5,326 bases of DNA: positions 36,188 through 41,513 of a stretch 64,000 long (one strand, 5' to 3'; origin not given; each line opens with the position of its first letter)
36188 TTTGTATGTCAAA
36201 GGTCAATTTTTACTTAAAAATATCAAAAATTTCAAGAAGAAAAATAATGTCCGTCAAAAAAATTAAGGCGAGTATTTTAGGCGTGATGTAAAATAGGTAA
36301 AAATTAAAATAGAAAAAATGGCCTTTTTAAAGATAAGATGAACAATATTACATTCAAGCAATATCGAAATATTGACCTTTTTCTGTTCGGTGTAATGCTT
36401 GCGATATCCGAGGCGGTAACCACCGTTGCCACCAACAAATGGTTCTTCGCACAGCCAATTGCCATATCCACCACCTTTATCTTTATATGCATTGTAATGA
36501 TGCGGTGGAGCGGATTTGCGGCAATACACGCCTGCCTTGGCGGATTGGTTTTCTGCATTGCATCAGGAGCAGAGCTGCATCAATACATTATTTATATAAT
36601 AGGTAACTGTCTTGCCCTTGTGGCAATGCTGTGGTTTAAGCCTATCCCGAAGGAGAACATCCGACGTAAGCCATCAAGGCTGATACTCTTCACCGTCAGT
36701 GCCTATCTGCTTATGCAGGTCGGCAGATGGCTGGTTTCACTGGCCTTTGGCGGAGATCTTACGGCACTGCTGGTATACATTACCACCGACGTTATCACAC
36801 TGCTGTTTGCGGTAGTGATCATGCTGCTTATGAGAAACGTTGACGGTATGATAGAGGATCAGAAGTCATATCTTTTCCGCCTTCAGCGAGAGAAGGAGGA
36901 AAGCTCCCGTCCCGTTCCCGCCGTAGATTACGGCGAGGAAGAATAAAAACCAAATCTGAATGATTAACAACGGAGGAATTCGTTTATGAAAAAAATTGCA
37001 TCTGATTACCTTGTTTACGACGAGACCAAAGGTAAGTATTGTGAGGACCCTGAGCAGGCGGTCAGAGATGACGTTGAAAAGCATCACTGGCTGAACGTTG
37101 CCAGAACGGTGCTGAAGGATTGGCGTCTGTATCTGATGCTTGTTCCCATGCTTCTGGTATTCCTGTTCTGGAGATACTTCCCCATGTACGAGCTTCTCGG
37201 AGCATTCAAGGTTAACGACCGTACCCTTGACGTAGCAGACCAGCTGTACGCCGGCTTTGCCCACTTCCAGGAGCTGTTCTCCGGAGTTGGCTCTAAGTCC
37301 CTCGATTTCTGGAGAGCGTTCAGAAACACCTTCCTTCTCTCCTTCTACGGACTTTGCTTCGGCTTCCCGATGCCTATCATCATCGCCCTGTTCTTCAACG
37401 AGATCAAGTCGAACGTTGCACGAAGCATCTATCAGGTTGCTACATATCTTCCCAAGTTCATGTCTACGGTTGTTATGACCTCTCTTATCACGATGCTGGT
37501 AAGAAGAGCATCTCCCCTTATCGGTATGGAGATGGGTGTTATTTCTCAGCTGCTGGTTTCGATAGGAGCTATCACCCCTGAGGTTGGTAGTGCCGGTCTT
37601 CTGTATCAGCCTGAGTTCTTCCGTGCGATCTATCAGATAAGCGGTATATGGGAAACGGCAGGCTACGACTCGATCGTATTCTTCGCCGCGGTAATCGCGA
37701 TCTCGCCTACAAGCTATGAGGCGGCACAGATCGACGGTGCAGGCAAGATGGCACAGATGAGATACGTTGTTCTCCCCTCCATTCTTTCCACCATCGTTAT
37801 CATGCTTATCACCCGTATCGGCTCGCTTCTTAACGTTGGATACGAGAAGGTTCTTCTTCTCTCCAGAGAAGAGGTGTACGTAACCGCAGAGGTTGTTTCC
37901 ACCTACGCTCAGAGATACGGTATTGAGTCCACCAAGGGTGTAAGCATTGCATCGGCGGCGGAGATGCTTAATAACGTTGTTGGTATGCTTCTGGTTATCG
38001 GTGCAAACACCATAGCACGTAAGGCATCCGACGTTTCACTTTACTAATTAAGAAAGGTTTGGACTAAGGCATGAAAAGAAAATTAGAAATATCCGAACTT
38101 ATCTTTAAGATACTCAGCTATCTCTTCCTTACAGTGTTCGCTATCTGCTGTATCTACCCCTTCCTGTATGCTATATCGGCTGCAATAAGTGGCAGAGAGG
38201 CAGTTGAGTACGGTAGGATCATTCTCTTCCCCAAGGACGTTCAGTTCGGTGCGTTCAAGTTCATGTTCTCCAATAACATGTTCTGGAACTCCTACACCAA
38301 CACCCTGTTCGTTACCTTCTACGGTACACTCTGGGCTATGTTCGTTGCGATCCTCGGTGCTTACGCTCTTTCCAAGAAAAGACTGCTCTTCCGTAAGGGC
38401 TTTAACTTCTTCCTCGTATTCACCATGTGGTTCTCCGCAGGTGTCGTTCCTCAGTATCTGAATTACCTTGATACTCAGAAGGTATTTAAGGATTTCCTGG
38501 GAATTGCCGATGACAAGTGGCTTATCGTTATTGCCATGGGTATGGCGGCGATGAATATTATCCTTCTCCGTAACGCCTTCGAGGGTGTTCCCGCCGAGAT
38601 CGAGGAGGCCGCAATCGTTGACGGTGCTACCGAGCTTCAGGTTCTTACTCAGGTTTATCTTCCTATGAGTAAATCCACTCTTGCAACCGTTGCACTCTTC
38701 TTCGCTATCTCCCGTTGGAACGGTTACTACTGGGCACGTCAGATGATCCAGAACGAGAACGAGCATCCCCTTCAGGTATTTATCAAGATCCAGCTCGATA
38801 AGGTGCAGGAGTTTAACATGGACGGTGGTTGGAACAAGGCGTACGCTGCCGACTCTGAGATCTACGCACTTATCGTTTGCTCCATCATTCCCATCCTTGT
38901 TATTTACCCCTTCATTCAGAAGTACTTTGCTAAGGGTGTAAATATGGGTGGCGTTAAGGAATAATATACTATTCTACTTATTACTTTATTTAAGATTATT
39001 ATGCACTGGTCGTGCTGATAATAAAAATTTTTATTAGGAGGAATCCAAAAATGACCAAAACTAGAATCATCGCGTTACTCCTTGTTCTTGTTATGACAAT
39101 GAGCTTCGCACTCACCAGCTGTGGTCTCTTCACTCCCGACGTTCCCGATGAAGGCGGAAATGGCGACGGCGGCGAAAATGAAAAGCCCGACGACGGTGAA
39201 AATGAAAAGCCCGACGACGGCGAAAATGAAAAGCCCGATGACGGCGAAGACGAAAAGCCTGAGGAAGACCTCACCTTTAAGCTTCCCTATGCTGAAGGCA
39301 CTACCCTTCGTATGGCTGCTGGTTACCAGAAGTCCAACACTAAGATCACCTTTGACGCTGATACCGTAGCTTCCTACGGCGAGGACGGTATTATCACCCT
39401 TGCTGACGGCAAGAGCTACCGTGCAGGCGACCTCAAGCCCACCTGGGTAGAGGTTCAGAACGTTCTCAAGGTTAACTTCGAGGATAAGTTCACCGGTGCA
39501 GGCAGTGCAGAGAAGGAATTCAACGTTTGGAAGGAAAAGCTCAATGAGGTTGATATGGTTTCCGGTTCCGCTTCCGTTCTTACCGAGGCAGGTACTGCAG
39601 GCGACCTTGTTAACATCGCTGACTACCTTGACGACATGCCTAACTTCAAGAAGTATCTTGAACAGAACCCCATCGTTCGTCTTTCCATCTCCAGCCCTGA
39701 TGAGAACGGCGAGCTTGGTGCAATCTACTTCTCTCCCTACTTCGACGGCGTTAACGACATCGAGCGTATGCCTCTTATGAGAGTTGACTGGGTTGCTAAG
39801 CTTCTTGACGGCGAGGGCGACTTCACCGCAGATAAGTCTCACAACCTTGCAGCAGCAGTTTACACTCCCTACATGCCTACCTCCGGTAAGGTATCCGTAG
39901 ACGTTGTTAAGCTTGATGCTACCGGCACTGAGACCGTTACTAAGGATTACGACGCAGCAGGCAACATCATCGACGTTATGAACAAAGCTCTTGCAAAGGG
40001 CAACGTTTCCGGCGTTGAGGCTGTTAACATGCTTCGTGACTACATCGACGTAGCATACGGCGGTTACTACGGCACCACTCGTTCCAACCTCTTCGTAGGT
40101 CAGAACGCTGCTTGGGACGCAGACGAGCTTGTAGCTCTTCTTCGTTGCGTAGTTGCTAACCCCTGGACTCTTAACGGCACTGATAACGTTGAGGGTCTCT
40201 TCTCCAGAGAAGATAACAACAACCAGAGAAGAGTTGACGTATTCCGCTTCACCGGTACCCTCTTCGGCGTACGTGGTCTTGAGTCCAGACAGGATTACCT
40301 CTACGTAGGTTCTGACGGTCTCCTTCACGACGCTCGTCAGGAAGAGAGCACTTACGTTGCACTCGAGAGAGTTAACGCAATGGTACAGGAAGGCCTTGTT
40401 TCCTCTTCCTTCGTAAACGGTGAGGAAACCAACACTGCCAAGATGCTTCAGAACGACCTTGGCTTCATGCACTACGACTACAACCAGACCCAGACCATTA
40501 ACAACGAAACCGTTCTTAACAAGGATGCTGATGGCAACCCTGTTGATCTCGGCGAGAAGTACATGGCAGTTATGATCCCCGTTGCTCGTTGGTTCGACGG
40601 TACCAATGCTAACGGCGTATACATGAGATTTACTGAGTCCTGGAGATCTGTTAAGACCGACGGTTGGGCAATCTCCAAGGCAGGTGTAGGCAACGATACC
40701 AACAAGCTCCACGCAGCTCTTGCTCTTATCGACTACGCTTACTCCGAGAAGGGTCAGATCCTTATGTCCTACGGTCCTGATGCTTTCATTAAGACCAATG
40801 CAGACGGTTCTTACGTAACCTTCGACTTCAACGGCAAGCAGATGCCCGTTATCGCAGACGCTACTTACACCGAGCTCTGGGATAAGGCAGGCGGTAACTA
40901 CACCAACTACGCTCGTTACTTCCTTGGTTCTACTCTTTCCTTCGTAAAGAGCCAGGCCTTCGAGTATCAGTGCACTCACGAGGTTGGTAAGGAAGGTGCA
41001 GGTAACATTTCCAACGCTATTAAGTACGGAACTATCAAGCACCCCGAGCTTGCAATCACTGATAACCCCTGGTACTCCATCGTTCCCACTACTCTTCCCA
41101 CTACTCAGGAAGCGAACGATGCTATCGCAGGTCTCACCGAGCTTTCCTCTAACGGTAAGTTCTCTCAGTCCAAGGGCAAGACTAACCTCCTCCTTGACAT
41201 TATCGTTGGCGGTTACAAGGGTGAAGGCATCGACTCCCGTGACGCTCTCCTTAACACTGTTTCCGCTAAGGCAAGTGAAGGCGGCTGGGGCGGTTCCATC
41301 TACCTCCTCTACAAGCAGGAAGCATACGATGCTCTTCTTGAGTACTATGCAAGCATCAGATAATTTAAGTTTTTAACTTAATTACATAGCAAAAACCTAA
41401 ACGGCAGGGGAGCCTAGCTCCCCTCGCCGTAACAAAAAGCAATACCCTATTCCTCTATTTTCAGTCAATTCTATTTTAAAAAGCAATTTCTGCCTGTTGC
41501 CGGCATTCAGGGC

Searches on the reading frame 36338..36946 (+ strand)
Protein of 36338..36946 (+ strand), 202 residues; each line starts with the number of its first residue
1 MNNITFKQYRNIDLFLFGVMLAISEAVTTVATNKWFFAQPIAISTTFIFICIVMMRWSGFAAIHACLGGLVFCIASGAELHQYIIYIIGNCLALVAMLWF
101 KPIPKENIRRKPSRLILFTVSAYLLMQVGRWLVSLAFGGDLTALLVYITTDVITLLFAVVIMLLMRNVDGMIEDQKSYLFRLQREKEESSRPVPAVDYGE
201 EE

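Call 3: search_protein_families(library=pfam, proteins=[window:36338-36946:+], max_evalue=1)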
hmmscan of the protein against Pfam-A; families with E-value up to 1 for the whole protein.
window:36338-36946:+ (202 aa): 0 families

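Call 4: search_protein_families(library=ncbifam, proteins=[window:36338-36946:+], max_evalue=1)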
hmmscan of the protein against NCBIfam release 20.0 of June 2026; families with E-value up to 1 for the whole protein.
window:36338-36946:+ (202 aa): 1 family
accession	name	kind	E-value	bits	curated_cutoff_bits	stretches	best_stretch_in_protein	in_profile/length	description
NF003977.1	PRK05470.1-1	equivalog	0.97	9.7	60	1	15-97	32-114/117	fumarate reductase subunit FrdD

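Call 60: search_solved_structures(query=A5, max_evalue=10)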
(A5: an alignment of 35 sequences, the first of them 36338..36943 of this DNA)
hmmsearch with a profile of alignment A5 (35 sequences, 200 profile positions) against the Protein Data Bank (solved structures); distinct sequences matched with E-value up to 10: 2.
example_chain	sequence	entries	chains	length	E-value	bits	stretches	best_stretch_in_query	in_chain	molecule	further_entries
8eoi_D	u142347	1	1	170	0.044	16.5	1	49-97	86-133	ER membrane protein complex subunit 4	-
6z3w_D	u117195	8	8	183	0.05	16.4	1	49-96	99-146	ER membrane protein complex subunit 4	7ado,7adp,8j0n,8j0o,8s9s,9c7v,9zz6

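Call 61: search_protein_families(library=pfam, alignment_id=A5, max_evalue=1)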
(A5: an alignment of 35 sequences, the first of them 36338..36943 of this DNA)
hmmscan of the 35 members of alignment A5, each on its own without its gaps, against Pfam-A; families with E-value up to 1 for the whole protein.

A. member 1, window:36338-36943:+ (202 aa): 0 families

B. families by the number of members that match (of 35 scanned): 7 families
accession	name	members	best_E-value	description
PF20712.2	CyanoTRADDas_TM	2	0.003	Cyanobacterial TRADD-N associated 2-Transmembrane domain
PF07301.16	DUF1453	2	0.0075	CcdC protein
PF19756.4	DUF6243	1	0.052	Family of unknown function (DUF6243)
PF09946.14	DUF2178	1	0.52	Predicted membrane protein (DUF2178)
PF11667.14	DUF3267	1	0.53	Putative zincin peptidase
PF11286.13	DUF3087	1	0.56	Protein of unknown function (DUF3087)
PF09843.14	DUF2070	1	0.93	Predicted membrane protein (DUF2070)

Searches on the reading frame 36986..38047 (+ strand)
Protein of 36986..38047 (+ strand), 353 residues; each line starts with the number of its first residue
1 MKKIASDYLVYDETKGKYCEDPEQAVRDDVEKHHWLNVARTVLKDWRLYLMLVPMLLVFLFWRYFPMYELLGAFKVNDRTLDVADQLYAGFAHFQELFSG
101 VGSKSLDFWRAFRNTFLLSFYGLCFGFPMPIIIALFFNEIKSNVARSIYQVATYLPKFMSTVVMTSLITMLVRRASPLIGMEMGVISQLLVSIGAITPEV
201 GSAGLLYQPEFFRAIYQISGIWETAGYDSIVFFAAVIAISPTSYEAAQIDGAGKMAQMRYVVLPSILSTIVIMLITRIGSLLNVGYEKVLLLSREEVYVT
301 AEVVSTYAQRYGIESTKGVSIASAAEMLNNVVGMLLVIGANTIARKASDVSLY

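Call 4: search_protein_families(library=ncbifam, proteins=[window:36986-38047:+], max_evalue=1)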
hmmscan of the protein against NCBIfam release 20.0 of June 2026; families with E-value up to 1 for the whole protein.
window:36986-38047:+ (353 aa): 3 families
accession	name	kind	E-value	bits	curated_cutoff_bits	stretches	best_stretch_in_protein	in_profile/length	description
NF007852.0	PRK10561.1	equivalog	7.2e-07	29.3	335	1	44-341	10-281/295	sn-glycerol-3-phosphate ABC transporter permease UgpA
NF040931.1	ABC_arch_GlcT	equivalog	2.1e-06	27.6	360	1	52-273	2-203/278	glucose ABC transporter permease GlcT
NF008232.0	PRK10999.1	equivalog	6e-06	25.3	392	1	78-277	254-439/520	maltose ABC transporter permease MalF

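Call 79: search_protein_families(library=pfam, proteins=[window:36986-38047:+], max_evalue=0.001)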
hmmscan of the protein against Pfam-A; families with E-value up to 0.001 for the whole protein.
window:36986-38047:+ (353 aa): 1 family
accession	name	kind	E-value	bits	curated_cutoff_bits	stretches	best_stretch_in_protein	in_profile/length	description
PF00528.27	BPD_transp_1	-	4.8e-07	30.1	26.4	1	126-283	1-123/184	Binding-protein-dependent transport system inner membrane component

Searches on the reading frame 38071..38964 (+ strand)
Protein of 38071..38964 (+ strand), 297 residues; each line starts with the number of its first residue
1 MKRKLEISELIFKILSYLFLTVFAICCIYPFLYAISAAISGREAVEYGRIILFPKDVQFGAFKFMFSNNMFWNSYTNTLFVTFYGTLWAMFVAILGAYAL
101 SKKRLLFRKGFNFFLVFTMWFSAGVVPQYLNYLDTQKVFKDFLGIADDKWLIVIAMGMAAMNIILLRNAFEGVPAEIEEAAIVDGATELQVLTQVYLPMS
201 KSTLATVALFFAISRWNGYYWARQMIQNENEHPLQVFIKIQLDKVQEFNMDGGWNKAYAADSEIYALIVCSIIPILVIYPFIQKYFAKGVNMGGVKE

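Call 4: search_protein_families(library=ncbifam, proteins=[window:38071-38964:+], max_evalue=1)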
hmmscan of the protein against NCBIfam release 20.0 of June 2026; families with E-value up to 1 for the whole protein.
window:38071-38964:+ (297 aa): 16 families
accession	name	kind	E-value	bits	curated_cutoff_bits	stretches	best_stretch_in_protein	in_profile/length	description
NF008231.0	PRK10998.1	equivalog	5.7e-18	65.5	261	1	75-297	85-296/296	maltose ABC transporter permease MalG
NF008210.0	PRK10973.1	equivalog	1.8e-15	57.4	297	1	12-290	8-276/281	sn-glycerol-3-phosphate ABC transporter permease UgpE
NF040932.1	ABC_arch_GlcU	equivalog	7.4e-15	55.3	340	1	14-291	3-265/272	glucose ABC transporter permease GlcU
TIGR01581.1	Mo_ABC_porter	hypoth_equivalog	1.1e-08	34.8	210.3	1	78-245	26-205/225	ABC transporter permease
NF040839.1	tungstate_WtpB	equivalog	5.5e-05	22.9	340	1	58-208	29-186/251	tungstate ABC transporter permease WtpB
TIGR03262.1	PhnU2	equivalog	0.00012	20.8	593.25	1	58-208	39-194/546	putative 2-aminoethylphosphonate ABC transporter permease subunit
TIGR02138.1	phosphate_pstC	equivalog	0.00014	21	196.45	1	163-236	168-242/296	phosphate ABC transporter permease subunit PstC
TIGR02139.1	permease_CysT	equivalog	0.00026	20.6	246.1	1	118-252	109-236/265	sulfate ABC transporter permease subunit CysT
TIGR02141.1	modB_ABC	equivalog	0.00035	20.3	182.6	1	80-212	5-146/208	molybdate ABC transporter permease subunit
NF006939.0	PRK09421.1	equivalog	0.0017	17.8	262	1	72-212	9-159/230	molybdate ABC transporter permease subunit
NF008208.0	PRK10971.1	equivalog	0.0019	17.7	415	1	116-287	101-271/277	sulfate/thiosulfate ABC transporter permease CysT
TIGR03416.1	ABC_choXWV_perm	equivalog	0.0091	15.5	363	1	63-205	77-208/267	choline ABC transporter permease subunit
TIGR01097.1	PhnE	equivalog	0.012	15.1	216.7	0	163-210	143-190/252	phosphonate ABC transporter, permease protein PhnE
NF008049.0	PRK10782.1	subfamily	0.023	14.4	212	1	151-208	93-150/217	methionine ABC transporter permease MetI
NF040931.1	ABC_arch_GlcT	equivalog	0.043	13.5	360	1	151-214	136-211/278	glucose ABC transporter permease GlcT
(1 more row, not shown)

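Call 79: search_protein_families(library=pfam, proteins=[window:38071-38964:+], max_evalue=0.001)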
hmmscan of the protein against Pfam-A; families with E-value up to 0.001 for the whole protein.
window:38071-38964:+ (297 aa): 1 family
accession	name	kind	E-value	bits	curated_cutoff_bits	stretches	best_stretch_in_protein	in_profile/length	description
PF00528.27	BPD_transp_1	-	5.9e-11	42.9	26.4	1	70-290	10-182/184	Binding-protein-dependent transport system inner membrane component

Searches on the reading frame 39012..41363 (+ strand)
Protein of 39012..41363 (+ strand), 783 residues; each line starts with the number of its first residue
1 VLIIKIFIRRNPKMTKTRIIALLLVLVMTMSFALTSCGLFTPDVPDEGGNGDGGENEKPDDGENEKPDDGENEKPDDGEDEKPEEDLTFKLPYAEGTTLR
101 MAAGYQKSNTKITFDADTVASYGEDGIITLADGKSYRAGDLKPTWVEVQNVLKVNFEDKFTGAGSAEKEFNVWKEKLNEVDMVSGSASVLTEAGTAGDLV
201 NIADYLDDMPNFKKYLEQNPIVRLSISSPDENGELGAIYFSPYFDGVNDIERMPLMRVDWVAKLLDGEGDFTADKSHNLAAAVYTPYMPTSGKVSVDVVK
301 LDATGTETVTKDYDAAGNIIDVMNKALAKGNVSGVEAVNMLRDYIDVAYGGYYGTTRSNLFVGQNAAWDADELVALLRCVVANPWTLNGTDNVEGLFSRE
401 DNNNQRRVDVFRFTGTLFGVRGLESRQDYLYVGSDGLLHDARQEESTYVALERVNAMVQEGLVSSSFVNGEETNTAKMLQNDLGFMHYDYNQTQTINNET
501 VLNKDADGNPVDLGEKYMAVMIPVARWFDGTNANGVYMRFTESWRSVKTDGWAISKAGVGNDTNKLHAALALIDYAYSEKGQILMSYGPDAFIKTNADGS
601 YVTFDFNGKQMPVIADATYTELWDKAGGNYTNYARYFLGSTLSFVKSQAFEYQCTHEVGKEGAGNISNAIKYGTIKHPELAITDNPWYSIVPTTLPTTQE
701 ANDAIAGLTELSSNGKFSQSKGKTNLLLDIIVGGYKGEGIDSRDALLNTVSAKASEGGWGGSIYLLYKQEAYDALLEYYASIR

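Call 3: search_protein_families(library=pfam, proteins=[window:39012-41363:+], max_evalue=1)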
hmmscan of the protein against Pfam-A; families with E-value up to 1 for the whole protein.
window:39012-41363:+ (783 aa): 0 families

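Call 21: search_solved_structures(query=window:39012-41363:+, max_evalue=10)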
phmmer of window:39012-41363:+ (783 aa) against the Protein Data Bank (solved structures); distinct sequences matched with E-value up to 10: 6.
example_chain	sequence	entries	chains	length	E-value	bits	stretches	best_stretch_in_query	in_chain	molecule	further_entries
6g6m_A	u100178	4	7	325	4.4e-06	28.4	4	93-189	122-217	Tako8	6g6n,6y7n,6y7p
6y7o_A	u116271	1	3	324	4.4e-06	28.4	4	93-189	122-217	Tako8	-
1y3n_A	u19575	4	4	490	0.0016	20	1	163-264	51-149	AlgQ1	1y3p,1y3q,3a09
3vlu_A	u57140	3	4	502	0.0017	19.8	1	163-264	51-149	AlgQ1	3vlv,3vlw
6tqk_A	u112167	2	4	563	2.3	9.5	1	360-400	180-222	Uromodulin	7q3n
6zs5_A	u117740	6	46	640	2.7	9.3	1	360-400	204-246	Uromodulin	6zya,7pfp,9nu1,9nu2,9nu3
